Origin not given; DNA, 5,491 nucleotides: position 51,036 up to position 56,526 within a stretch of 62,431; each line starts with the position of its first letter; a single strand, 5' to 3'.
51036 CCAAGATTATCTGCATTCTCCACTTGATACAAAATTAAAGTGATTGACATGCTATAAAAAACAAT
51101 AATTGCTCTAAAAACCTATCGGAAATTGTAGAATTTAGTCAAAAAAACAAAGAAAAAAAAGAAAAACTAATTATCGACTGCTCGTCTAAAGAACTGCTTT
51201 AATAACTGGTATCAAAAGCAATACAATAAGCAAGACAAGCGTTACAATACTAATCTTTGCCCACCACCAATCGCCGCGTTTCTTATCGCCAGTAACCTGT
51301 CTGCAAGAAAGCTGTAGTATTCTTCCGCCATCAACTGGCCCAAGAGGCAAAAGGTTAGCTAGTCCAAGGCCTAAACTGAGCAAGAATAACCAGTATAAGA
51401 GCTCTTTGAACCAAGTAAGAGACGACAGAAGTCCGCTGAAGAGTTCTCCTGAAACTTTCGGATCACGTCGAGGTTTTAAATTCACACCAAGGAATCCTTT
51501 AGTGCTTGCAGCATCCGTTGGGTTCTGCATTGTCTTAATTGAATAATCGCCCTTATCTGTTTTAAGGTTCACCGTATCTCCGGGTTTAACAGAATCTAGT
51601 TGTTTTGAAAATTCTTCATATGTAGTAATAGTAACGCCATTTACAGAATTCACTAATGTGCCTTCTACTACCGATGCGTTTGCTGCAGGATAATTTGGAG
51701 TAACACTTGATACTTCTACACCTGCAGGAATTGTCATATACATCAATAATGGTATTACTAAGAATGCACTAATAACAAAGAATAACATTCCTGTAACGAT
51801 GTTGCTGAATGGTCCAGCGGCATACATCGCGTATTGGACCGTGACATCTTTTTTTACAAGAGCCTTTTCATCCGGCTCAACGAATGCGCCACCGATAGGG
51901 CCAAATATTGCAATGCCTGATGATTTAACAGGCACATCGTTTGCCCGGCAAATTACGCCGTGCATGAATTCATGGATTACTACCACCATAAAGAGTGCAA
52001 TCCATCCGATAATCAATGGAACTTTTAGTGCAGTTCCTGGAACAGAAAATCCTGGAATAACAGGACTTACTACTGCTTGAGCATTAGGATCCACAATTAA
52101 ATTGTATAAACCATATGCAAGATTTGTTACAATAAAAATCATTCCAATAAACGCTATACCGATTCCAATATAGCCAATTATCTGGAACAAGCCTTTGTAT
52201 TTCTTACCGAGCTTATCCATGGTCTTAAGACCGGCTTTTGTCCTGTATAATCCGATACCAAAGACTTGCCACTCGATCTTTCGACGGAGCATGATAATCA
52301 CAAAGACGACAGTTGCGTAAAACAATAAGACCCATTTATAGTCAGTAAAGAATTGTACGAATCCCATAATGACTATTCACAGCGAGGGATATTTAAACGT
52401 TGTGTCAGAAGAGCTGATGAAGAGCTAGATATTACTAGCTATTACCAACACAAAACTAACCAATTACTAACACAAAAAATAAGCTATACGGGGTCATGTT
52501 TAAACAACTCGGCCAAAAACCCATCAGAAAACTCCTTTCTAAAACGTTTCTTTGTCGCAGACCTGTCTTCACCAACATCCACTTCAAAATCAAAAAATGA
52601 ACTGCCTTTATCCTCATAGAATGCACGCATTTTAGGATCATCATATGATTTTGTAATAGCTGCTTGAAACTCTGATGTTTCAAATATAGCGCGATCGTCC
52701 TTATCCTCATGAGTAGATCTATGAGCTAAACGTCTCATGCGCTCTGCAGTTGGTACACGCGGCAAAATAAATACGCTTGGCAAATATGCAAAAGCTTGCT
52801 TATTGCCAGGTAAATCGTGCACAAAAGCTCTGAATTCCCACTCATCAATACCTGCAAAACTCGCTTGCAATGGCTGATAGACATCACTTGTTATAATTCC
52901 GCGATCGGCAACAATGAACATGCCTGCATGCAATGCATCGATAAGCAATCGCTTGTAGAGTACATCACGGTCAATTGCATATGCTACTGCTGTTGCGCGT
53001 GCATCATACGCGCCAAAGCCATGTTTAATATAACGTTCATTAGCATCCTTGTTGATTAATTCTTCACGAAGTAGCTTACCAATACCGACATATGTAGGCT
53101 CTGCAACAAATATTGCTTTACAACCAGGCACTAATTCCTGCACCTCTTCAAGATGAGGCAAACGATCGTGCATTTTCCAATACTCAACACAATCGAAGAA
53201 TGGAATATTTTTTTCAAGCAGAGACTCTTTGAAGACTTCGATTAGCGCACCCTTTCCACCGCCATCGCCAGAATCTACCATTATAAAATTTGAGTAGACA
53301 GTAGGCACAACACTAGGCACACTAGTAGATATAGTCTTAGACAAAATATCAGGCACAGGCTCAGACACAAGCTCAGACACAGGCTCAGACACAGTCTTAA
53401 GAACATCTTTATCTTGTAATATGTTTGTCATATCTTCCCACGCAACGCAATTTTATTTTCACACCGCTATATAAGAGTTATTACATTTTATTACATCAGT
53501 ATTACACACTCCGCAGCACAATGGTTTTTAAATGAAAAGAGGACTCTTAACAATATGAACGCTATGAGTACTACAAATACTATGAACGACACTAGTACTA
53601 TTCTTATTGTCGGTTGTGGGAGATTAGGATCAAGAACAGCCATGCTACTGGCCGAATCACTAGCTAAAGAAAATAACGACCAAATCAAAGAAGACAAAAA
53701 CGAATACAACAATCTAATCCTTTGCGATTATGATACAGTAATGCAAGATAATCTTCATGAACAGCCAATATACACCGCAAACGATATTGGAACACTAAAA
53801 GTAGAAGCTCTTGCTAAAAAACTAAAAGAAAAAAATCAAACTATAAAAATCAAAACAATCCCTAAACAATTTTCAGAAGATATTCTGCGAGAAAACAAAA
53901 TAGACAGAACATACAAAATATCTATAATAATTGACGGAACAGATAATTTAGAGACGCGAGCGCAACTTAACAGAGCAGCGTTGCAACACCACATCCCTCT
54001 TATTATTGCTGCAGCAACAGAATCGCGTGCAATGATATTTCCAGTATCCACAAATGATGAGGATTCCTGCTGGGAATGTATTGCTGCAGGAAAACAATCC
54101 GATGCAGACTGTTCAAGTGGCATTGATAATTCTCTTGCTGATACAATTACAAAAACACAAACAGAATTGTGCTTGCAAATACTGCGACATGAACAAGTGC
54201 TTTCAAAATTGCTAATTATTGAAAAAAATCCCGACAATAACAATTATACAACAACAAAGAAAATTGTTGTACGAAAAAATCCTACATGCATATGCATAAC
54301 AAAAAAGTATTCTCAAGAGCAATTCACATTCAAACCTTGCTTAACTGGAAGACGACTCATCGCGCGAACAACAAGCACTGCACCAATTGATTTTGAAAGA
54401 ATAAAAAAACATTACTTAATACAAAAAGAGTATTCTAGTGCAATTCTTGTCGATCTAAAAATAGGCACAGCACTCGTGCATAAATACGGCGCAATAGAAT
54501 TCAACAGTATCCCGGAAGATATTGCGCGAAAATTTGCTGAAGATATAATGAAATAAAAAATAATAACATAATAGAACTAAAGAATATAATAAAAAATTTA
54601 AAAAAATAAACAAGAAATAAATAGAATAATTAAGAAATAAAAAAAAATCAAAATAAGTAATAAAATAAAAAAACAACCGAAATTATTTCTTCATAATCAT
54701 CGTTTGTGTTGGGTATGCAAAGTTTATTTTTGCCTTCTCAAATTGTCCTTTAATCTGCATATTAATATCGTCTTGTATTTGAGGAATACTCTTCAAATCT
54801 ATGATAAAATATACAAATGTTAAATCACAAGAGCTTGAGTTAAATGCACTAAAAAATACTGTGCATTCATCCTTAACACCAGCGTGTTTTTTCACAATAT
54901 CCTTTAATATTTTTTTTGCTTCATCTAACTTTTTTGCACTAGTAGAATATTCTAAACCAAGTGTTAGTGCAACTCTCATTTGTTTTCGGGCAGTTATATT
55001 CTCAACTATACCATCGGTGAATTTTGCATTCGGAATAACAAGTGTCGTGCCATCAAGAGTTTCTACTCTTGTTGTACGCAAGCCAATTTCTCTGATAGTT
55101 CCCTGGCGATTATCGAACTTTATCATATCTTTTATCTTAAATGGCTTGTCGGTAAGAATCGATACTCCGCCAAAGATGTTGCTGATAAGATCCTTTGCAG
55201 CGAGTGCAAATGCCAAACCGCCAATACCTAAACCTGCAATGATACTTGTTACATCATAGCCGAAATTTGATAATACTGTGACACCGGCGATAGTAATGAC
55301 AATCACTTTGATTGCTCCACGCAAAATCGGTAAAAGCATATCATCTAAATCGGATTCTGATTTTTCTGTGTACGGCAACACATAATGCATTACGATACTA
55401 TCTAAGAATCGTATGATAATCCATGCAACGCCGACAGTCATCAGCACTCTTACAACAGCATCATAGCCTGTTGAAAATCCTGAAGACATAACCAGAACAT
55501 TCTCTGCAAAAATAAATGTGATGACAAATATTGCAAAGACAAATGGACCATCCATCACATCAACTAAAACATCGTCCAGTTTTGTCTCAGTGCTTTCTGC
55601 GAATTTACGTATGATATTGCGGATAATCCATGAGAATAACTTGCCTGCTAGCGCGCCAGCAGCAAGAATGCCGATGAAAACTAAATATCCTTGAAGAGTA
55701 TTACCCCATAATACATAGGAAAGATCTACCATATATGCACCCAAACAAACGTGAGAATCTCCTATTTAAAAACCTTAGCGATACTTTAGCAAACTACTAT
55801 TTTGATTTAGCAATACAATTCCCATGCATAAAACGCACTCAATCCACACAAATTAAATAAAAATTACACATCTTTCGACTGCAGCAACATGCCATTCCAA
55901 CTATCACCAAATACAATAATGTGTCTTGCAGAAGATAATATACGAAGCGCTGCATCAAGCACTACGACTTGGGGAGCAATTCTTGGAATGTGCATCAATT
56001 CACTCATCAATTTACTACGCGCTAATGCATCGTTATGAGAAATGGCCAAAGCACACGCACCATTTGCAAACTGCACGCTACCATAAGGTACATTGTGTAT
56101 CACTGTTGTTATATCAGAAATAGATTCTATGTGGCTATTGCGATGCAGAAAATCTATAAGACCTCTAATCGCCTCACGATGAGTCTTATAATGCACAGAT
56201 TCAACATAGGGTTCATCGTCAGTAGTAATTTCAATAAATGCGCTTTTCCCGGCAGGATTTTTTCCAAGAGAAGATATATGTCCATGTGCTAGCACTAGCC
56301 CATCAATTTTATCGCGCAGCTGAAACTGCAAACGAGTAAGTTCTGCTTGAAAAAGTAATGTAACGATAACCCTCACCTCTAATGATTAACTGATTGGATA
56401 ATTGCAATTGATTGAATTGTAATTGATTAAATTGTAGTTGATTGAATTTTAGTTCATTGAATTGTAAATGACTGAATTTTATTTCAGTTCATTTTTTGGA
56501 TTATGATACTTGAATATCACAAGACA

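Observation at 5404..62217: Ten-copy family of covarying three-way-junction elements (CUU-bulged outer stem plus GAUUCAUGCA decaloop) that I cannot assign to any known RNA class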

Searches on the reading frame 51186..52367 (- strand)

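Call 61: search_protein_families(library=pfam, proteins=[window:51186-52367:-], max_evalue=0.0001)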
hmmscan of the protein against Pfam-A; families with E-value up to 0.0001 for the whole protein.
window:51186-52367:- (393 aa): 2 families
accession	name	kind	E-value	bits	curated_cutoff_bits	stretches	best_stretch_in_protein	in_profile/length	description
PF02163.28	Peptidase_M50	-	5.1e-24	85.3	27.2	1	122-380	3-221/221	Peptidase family M50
PF13180.12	PDZ_2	-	7.5e-07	29.8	27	1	216-272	13-69/80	PDZ domain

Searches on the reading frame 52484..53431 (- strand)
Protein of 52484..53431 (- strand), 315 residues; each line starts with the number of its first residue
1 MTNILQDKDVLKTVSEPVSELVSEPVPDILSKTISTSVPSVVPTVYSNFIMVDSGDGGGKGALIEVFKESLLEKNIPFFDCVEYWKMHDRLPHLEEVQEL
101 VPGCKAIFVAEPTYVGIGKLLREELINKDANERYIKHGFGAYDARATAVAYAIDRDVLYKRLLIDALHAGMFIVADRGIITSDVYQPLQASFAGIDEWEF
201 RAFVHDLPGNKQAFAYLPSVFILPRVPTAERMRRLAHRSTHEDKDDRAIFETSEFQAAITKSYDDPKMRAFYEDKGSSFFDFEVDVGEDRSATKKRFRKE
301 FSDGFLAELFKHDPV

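Call 62: search_protein_families(library=pfam, proteins=[window:52484-53431:-], max_evalue=0.0001)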
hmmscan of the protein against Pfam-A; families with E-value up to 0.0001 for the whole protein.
window:52484-53431:- (315 aa): 1 family
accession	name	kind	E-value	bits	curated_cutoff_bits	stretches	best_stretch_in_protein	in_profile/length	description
PF02223.23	Thymidylate_kin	-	1e-05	25.7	27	1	106-264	27-160/185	Thymidylate kinase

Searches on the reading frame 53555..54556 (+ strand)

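Call 62: search_protein_families(library=pfam, proteins=[window:53555-54556:+], max_evalue=0.0001)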
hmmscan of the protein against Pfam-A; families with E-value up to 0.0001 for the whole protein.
window:53555-54556:+ (333 aa): 1 family
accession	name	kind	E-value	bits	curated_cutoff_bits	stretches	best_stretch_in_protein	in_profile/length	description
PF00899.27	ThiF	-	1e-32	113.6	28.1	1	13-226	20-221/238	ThiF family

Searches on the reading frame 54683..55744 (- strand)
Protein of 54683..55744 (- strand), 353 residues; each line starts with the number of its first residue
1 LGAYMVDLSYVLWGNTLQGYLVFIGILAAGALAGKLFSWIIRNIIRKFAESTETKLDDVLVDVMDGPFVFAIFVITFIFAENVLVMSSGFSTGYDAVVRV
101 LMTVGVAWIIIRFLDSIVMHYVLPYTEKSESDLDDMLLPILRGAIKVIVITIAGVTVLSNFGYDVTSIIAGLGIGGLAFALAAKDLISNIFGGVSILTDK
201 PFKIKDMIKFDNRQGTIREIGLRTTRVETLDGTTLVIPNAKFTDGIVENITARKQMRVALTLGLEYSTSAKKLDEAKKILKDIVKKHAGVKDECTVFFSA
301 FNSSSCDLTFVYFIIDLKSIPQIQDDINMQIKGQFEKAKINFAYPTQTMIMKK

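Call 62: search_protein_families(library=pfam, proteins=[window:54683-55744:-], max_evalue=0.0001)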
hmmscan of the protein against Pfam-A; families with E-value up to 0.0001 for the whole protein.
window:54683-55744:- (353 aa): 3 families
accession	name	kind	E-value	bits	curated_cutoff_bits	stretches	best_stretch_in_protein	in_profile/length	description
PF00924.24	MS_channel_2nd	-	3.9e-20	72.2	20.2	1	185-251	1-67/68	Mechanosensitive ion channel, beta-domain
PF21088.3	MS_channel_1st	-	5.6e-10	39.5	23.1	1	144-184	2-42/42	Mechanosensitive ion channel, transmembrane helices 2/3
PF21082.3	MS_channel_3rd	-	5.7e-10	39.9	21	1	259-342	2-88/88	Mechanosensitive ion channel MscS, C-terminal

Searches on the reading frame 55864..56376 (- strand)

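Call 62: search_protein_families(library=pfam, proteins=[window:55864-56376:-], max_evalue=0.0001)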
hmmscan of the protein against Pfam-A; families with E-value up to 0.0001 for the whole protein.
window:55864-56376:- (170 aa): 1 family
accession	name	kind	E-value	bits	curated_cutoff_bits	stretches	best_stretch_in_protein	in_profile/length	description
PF00871.23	Acetate_kinase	-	1.8e-05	24.1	22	1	15-159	11-148/392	Acetokinase family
